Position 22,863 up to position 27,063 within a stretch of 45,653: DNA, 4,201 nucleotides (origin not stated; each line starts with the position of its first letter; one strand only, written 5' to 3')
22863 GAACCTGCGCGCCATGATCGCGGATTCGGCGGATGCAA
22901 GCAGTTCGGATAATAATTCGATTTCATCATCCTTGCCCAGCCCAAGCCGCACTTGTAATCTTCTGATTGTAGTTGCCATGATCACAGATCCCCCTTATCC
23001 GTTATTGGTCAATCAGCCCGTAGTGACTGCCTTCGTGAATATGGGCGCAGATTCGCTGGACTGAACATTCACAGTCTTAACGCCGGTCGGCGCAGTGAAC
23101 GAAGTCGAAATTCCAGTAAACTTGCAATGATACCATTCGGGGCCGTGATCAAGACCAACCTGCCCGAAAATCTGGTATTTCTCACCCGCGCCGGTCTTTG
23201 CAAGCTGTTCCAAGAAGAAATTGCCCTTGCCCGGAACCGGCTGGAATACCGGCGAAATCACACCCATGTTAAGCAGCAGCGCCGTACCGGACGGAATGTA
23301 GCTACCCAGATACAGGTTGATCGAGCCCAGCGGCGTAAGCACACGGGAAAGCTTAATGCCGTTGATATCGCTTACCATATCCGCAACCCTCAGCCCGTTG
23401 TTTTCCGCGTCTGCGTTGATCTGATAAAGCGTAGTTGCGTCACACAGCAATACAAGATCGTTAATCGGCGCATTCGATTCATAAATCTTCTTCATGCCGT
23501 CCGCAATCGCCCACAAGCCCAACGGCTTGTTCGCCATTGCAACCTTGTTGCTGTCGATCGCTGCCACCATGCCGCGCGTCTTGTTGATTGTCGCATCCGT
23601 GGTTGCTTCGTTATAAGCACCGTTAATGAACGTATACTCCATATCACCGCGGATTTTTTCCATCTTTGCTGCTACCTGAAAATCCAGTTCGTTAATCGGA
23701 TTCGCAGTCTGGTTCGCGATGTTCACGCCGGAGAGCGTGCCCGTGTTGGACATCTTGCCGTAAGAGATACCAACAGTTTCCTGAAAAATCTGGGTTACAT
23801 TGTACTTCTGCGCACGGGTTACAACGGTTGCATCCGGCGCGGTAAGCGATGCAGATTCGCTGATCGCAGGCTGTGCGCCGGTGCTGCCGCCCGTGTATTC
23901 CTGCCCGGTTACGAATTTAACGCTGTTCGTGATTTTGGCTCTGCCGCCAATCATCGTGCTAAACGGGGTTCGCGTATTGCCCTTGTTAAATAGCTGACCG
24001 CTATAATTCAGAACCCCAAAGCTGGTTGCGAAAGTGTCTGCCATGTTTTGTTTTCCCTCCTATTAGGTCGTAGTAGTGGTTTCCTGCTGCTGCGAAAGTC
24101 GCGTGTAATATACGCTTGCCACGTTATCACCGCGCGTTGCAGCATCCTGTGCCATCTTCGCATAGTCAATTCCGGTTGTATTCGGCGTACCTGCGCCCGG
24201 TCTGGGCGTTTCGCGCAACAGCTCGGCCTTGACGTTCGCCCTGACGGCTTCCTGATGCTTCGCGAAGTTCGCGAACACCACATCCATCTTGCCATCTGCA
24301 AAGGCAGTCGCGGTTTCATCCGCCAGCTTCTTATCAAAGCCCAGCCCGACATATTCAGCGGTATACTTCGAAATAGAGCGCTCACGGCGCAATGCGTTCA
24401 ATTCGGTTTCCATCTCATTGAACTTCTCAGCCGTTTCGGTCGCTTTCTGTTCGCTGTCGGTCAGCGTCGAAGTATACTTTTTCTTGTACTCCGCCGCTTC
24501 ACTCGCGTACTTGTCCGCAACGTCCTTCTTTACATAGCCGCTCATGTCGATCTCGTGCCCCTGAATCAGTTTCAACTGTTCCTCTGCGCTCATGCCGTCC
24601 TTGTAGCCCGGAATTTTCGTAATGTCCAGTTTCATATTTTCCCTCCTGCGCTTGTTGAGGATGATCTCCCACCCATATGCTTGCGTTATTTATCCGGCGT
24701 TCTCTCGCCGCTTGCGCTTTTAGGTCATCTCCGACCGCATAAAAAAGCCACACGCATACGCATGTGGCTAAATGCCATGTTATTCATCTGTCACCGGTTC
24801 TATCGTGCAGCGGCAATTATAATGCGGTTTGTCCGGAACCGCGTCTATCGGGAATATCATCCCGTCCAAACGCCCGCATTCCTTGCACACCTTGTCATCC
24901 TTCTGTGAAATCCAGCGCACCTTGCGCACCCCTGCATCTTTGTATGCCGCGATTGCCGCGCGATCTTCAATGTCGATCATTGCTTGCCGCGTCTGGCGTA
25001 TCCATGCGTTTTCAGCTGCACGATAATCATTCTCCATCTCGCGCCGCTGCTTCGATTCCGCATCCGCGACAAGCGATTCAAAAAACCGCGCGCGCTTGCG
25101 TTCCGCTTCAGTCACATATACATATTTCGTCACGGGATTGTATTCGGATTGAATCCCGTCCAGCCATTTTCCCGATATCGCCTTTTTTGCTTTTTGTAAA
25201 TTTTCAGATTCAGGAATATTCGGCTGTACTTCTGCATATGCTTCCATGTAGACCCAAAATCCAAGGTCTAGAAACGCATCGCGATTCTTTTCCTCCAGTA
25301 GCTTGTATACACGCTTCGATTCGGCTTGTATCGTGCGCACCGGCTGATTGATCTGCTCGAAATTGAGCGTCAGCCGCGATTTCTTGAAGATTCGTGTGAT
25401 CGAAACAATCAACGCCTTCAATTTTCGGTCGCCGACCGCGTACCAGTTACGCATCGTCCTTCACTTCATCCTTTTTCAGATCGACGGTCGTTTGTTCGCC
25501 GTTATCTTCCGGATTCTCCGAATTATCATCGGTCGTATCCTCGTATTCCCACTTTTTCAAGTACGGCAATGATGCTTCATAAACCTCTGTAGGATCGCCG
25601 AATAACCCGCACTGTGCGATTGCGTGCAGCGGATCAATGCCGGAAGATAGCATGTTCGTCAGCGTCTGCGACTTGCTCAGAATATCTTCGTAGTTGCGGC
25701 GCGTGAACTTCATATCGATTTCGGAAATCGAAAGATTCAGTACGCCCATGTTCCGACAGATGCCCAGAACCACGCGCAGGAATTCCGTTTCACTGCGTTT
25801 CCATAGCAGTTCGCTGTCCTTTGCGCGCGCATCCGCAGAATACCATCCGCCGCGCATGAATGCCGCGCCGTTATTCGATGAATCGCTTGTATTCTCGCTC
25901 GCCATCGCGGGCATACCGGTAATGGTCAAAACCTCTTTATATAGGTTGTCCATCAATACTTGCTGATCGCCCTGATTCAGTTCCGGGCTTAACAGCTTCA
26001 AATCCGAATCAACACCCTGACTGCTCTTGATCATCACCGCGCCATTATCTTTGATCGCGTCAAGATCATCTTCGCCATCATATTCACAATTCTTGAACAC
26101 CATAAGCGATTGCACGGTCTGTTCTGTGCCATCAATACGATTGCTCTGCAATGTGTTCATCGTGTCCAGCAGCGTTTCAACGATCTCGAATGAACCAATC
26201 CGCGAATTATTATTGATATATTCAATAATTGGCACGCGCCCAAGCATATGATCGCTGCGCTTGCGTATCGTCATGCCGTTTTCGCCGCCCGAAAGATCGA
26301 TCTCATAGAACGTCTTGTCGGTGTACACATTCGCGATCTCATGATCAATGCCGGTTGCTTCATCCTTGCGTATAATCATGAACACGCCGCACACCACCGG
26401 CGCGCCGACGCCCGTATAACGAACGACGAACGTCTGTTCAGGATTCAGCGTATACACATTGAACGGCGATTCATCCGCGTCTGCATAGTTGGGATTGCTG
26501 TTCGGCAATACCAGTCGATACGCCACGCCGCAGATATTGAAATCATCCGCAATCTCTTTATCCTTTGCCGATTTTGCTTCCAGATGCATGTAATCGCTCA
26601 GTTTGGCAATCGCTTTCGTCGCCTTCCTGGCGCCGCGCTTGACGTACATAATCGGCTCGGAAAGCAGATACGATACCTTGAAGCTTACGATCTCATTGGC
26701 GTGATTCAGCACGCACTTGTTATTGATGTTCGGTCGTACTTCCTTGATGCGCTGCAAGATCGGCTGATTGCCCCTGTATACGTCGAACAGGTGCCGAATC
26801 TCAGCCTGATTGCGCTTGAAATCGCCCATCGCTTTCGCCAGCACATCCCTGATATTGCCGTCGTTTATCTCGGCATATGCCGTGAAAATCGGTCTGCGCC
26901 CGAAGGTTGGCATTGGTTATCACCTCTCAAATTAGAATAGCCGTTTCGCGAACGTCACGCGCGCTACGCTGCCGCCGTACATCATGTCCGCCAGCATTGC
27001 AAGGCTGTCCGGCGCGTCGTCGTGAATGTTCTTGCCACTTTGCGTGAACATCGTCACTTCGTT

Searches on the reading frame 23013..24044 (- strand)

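Call 87: search_protein_families(library=pfam, proteins=[window:23013-24044:-], max_evalue=0.001)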
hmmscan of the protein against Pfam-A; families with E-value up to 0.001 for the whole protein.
window:23013-24044:- (343 aa): 1 family
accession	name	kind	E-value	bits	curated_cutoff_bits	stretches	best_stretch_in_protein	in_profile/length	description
PF17236.8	SU10_MCP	-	1.4e-54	186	24.1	1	4-312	4-291/292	SU10 major capsid protein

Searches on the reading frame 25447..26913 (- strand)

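Call 87: search_protein_families(library=pfam, proteins=[window:25447-26913:-], max_evalue=0.001)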
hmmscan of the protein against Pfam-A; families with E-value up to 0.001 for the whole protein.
window:25447-26913:- (488 aa): 1 family
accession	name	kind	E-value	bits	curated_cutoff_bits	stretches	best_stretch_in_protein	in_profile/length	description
PF05133.19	SPP1_portal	-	5.7e-69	233.5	25.5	1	30-444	6-402/416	Phage portal protein, SPP1 Gp6-like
